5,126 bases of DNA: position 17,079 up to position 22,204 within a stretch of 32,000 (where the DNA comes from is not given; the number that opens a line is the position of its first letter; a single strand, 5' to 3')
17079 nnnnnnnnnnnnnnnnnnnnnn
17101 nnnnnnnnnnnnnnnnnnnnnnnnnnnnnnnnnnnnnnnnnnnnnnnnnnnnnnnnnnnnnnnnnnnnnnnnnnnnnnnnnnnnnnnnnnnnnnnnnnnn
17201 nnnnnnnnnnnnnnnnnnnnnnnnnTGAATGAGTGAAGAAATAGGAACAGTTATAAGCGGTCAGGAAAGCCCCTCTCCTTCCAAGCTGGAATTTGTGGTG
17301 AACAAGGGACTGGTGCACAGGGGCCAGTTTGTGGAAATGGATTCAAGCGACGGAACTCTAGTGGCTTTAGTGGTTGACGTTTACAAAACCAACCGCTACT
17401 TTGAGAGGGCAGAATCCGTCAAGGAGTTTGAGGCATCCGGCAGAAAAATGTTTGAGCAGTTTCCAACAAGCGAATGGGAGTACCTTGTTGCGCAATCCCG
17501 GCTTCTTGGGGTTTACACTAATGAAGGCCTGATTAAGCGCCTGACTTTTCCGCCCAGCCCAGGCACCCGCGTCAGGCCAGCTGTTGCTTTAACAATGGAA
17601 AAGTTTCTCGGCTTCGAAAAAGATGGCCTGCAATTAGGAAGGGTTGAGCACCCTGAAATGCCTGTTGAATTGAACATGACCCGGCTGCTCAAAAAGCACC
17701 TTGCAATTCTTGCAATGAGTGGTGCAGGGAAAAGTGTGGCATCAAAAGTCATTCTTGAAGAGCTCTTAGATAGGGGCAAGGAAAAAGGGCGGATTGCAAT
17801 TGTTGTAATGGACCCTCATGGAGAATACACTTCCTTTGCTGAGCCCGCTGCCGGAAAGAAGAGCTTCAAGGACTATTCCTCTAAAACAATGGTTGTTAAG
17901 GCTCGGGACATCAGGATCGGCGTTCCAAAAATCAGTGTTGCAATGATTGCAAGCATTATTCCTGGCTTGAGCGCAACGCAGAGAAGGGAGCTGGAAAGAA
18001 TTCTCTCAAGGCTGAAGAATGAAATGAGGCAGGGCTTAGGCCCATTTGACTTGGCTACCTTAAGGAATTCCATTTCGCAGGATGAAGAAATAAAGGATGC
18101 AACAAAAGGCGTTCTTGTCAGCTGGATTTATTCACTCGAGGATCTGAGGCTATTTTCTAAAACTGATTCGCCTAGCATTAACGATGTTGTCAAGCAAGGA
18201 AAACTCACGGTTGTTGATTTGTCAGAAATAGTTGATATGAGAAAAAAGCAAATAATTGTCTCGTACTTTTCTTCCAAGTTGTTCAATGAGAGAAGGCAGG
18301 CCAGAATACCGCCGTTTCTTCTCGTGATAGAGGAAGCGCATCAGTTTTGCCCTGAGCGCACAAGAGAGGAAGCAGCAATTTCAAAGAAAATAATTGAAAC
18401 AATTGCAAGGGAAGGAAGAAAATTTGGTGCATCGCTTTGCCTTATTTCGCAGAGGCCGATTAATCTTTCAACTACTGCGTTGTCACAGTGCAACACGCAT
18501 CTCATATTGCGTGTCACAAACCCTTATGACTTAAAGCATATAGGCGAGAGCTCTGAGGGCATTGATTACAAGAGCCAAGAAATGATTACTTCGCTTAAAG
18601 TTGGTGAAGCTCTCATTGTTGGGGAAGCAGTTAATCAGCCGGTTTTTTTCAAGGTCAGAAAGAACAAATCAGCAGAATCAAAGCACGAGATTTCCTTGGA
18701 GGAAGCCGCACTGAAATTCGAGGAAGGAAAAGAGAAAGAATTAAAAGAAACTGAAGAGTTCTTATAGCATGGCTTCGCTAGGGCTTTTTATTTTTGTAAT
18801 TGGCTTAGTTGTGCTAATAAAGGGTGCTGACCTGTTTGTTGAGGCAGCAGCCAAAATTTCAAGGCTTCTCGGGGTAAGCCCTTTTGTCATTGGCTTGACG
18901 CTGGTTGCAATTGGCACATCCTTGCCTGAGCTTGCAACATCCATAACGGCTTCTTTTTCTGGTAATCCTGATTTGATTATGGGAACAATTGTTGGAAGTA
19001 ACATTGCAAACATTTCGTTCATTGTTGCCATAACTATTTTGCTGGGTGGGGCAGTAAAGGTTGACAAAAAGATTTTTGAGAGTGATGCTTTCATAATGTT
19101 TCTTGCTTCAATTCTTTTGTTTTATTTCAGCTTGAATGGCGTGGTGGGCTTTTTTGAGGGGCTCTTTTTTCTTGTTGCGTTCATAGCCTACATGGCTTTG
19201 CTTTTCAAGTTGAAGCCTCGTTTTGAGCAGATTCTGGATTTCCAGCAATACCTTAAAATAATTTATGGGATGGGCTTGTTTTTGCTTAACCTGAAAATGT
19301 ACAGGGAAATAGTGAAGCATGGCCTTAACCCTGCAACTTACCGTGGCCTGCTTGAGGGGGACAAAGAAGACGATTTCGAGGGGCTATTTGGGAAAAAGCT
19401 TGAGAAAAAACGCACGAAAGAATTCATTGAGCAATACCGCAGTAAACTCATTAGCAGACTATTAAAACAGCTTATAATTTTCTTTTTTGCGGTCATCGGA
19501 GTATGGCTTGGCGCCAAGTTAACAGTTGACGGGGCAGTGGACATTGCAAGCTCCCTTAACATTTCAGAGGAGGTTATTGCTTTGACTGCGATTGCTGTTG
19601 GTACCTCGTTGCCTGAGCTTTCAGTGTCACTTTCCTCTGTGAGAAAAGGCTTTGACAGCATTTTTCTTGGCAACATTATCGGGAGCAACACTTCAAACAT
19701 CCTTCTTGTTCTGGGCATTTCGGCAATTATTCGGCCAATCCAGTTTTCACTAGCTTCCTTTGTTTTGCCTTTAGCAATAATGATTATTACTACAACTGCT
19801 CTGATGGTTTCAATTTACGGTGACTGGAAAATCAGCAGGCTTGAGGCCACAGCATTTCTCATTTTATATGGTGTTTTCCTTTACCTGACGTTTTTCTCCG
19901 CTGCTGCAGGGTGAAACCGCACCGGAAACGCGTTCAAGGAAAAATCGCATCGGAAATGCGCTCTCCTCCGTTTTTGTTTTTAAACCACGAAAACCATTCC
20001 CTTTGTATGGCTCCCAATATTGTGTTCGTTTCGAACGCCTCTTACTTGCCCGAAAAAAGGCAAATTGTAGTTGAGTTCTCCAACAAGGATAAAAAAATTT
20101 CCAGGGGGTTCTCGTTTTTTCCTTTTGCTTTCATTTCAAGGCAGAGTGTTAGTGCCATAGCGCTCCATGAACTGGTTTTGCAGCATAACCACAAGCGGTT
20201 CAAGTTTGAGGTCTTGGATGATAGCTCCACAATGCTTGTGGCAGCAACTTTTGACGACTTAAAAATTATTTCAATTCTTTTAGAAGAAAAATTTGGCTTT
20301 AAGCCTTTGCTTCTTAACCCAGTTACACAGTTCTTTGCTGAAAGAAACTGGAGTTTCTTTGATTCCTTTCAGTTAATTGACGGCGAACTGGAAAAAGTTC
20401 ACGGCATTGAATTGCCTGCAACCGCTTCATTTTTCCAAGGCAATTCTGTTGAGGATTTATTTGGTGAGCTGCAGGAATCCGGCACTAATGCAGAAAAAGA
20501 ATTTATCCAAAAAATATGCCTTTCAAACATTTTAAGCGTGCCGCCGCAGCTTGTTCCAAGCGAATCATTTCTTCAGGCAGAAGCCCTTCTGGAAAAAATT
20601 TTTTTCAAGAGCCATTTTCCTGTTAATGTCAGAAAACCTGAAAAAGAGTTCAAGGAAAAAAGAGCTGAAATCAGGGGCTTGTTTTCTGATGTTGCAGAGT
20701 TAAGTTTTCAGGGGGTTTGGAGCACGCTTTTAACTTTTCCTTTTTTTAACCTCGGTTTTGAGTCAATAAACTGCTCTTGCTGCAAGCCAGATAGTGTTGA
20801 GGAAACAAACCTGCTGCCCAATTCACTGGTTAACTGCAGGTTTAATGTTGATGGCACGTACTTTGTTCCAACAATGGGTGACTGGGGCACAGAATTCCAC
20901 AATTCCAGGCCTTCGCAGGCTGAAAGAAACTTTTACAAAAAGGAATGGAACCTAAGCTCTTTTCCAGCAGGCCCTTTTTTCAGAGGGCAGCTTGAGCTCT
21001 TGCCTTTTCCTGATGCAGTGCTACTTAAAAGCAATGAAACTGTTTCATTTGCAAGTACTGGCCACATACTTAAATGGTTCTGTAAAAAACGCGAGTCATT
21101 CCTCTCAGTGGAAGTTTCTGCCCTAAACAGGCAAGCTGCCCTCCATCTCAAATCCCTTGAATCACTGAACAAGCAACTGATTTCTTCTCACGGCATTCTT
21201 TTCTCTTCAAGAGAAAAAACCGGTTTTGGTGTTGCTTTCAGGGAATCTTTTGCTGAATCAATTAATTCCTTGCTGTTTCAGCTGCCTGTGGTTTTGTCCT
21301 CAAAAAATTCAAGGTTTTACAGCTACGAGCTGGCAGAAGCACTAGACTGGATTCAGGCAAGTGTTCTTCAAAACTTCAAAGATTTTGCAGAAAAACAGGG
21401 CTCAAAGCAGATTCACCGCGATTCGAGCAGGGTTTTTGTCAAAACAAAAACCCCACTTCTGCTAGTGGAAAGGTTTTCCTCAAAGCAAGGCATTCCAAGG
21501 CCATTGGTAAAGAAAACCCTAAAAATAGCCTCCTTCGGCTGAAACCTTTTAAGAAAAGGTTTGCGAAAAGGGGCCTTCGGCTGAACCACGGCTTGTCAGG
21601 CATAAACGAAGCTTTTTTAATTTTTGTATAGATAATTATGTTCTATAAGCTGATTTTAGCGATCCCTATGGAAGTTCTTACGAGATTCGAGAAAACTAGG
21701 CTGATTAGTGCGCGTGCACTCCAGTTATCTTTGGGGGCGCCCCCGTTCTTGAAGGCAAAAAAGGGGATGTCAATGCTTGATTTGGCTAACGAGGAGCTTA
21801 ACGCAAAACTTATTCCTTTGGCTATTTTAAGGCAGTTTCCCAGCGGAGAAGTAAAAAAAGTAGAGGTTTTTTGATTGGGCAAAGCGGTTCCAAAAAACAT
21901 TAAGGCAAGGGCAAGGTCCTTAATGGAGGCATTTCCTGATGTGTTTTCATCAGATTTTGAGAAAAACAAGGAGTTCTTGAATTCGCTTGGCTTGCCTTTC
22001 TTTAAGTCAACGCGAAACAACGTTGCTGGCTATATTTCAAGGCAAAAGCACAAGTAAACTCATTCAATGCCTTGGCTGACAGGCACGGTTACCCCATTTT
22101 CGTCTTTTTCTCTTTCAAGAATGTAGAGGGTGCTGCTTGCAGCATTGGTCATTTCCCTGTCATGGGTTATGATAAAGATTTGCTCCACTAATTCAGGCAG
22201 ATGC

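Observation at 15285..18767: NurA / Cys-phosphatase / Zn-ribbon / HerA end-resection module with no Mre11; Rad50 detached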

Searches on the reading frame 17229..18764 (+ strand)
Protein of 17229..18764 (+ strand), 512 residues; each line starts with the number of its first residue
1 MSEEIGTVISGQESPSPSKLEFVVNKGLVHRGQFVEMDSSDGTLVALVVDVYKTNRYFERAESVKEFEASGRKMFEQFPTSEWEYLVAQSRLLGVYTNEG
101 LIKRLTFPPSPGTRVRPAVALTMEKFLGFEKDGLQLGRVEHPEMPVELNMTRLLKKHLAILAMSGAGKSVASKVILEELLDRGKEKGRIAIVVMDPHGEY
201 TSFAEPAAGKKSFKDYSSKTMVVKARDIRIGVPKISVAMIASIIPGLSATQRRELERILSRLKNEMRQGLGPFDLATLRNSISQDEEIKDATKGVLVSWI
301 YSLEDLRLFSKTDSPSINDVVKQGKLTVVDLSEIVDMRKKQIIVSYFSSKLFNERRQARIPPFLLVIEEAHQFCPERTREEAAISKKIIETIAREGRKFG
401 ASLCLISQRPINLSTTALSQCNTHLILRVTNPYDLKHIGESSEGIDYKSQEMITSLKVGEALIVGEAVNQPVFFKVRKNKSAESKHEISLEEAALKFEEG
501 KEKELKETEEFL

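Call 3: search_protein_families(library=pfam, proteins=[window:17229-18764:+], max_evalue=0.01)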
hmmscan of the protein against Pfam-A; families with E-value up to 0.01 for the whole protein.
window:17229-18764:+ (512 aa): 3 families
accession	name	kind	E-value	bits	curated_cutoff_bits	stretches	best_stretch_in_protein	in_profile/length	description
PF01935.23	DUF87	-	5.7e-32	112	23.2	1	135-350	2-219/220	Helicase HerA, central domain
PF12846.13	AAA_10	-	4.8e-05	23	27.5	0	156-220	22-75/362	AAA-like domain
PF09378.16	HAS-barrel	-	0.0057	17.2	25.2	0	14-75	7-66/90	HAS barrel domain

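Call 4: search_protein_families(library=ncbifam, proteins=[window:17229-18764:+], max_evalue=0.01)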
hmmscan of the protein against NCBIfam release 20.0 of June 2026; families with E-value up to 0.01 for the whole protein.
window:17229-18764:+ (512 aa): 12 families
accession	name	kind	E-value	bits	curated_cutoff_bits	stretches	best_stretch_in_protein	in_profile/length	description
NF040819.1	helicase_HerA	equivalog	5.6e-45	153.9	970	2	356-484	397-522/561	DNA double-strand break repair helicase HerA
NF040937.1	HerA_Thermprot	equivalog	2.5e-44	151.5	800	2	314-480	297-465/487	DNA double-strand break repair helicase HerA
NF042943.1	HerA_antiphage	equivalog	4.3e-36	124.6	800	2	326-480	396-553/566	anti-phage-associated helicase HerA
NF042944.1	HerA_antiphage_2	equivalog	7.8e-35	120.7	850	2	353-490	420-556/576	anti-phage-associated helicase HerA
NF053655.1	CedD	equivalog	2.1e-30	105.9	600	1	134-478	199-527/527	DNA-translocating ATPase CedD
NF033849.1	ser_rich_anae_1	subfamily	1.5e-14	52.4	650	1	307-437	957-1098/1163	serine-rich protein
TIGR02746.1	TraC-F-type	equivalog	2.2e-07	29.2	567.05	1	323-411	600-686/800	type IV secretion system protein TraC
NF041017.1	DNA_import_CedB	equivalog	3.6e-07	29.2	700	1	129-413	249-519/590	DNA import protein CedB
NF045975.1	VirB4_plasma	equivalog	3.8e-07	28.2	590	1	158-205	518-560/894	Mbov_0397 family ICE element conjugal transfer ATPase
NF045971.1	conju_CD1110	equivalog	0.00046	18.6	325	1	133-209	393-465/752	VirB4-like conjugal transfer ATPase, CD1110 family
NF041214.1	plasmid_TraB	equivalog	0.00048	18.7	800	0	156-222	249-313/639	plasmid transfer protein TraB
TIGR03928.1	T7_EssCb_Firm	equivalog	0.00064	17.4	778.4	1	320-438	873-988/1296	type VII secretion protein EssC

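Call 79: search_protein_families(library=padloc, proteins=[window:17229-18764:+], max_evalue=0.001)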
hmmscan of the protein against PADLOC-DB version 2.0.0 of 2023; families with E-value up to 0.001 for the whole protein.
window:17229-18764:+ (512 aa): 16 families
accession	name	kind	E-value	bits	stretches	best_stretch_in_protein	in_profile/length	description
PDLC04105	HerA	-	2.9e-50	169.4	2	321-489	376-548/576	-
PDLC04102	HerA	-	1.2e-43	147.4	2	305-491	456-634/654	-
PDLC02185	HerA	-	3.3e-37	126.5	2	328-480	410-565/585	-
PDLC04100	HerA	-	2.1e-35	120.5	2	344-480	423-559/580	-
PDLC04098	HerA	-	2.3e-34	117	2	320-480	480-650/686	-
PDLC02188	HerA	-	1.3e-33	114.7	1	359-490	425-556/578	-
PDLC04097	HerA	-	2.8e-33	113.4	2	326-491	434-608/618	-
PDLC04103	HerA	-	6.2e-32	108.7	2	322-481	394-561/579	-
PDLC04106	HerA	-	4.6e-31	106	2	354-481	505-633/667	-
PDLC04140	mad8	-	2.5e-26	91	1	155-476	27-299/314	mads_8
PDLC01055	HerA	-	1.6e-23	81.3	2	312-479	370-527/532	Type III coevolved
PDLC04104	HerA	-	1.9e-23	80.8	1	356-482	215-342/379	-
PDLC04107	HerA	-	1.5e-05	22.2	1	147-210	161-220/306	-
PDLC04101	HerA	-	2.3e-05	21.3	1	134-206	146-215/400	-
PDLC02684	DndH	-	2.8e-05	19.8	0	280-415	1507-1643/1715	DndH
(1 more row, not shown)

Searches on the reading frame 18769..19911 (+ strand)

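Call 3: search_protein_families(library=pfam, proteins=[window:18769-19911:+], max_evalue=0.01)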
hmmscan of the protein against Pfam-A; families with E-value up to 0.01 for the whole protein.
window:18769-19911:+ (381 aa): 1 family
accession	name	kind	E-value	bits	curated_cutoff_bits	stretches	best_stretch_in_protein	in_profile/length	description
PF01699.29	Na_Ca_ex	-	5.4e-62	208.7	24.9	2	5-146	2-150/151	Sodium/calcium exchanger protein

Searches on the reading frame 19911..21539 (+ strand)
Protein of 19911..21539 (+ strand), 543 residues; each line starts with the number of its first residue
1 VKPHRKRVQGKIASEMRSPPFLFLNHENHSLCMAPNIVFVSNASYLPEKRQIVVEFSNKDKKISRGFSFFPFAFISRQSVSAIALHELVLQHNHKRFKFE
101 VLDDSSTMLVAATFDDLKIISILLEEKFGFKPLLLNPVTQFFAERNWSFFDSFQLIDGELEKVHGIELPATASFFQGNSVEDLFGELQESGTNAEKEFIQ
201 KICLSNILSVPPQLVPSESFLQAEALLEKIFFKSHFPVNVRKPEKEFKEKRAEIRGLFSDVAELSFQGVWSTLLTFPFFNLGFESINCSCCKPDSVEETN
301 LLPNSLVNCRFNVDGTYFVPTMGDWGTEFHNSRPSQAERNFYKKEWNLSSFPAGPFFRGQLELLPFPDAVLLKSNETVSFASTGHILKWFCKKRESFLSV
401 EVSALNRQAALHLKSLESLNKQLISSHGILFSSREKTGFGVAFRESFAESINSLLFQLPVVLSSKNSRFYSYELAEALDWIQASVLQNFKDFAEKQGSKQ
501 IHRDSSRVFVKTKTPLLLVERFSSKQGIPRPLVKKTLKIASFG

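Call 3: search_protein_families(library=pfam, proteins=[window:19911-21539:+], max_evalue=0.01)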
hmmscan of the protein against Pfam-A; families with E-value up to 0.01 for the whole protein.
window:19911-21539:+ (543 aa): 0 families

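Call 4: search_protein_families(library=ncbifam, proteins=[window:19911-21539:+], max_evalue=0.01)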
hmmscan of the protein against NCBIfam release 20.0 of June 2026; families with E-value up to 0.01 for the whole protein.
window:19911-21539:+ (543 aa): 1 family
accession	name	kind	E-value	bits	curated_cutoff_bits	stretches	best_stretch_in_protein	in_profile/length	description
NF004421.0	PRK05762.1-2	equivalog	0.0033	15.8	570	1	450-513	502-565/795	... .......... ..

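Call 39: search_solved_structures(query=A2, max_evalue=10, show_alignments=2)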
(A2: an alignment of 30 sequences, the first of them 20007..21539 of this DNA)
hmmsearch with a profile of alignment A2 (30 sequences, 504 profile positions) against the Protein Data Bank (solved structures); distinct sequences matched with E-value up to 10: 6.
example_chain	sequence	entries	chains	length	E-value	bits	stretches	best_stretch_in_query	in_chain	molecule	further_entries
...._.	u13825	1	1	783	0.073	15.1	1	412-475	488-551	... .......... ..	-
3k57_A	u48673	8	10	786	0.073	15.1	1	412-475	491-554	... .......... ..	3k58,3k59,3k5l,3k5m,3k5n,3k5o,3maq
5mdn_A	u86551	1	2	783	0.096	14.7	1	403-493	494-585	DNA polymerase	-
9mj5_S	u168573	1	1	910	0.27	13.2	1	392-493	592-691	DNA polymerase alpha catalytic subunit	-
5iud_A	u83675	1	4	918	0.28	13.1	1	392-493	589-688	DNA polymerase alpha catalytic subunit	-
4q5v_A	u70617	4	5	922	0.28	13.1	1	392-493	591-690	DNA polymerase alpha catalytic subunit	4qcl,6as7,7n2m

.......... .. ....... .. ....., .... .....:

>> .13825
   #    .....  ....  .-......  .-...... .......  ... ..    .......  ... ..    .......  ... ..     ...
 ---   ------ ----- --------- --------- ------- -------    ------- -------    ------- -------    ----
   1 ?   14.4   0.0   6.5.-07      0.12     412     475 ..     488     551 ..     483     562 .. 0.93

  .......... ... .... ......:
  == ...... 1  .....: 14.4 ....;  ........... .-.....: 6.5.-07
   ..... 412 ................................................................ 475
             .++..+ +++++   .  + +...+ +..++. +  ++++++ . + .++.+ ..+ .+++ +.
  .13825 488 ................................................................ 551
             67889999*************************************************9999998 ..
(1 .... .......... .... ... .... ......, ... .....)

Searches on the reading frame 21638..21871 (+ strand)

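Call 9: search_protein_families(library=pfam, proteins=[window:21638-21871:+], max_evalue=0.01)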
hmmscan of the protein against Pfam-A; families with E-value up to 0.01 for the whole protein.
window:21638-21871:+ (78 aa): 1 family
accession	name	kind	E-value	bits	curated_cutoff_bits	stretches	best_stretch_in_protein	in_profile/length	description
PF01192.27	RNA_pol_Rpb6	-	1.6e-07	31.7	26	1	13-60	6-52/53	RNA polymerase Rpb6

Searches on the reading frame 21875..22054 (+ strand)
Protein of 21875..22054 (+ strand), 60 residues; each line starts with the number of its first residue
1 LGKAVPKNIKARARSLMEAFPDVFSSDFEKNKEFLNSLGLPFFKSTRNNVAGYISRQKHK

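Call 9: search_protein_families(library=pfam, proteins=[window:21875-22054:+], max_evalue=0.01)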
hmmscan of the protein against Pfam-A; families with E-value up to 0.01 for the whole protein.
window:21875-22054:+ (60 aa): 1 family
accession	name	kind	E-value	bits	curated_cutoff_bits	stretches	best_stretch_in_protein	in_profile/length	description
PF00833.23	Ribosomal_S17e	-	4.3e-07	30.3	22.8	1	1-55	1-55/122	Ribosomal S17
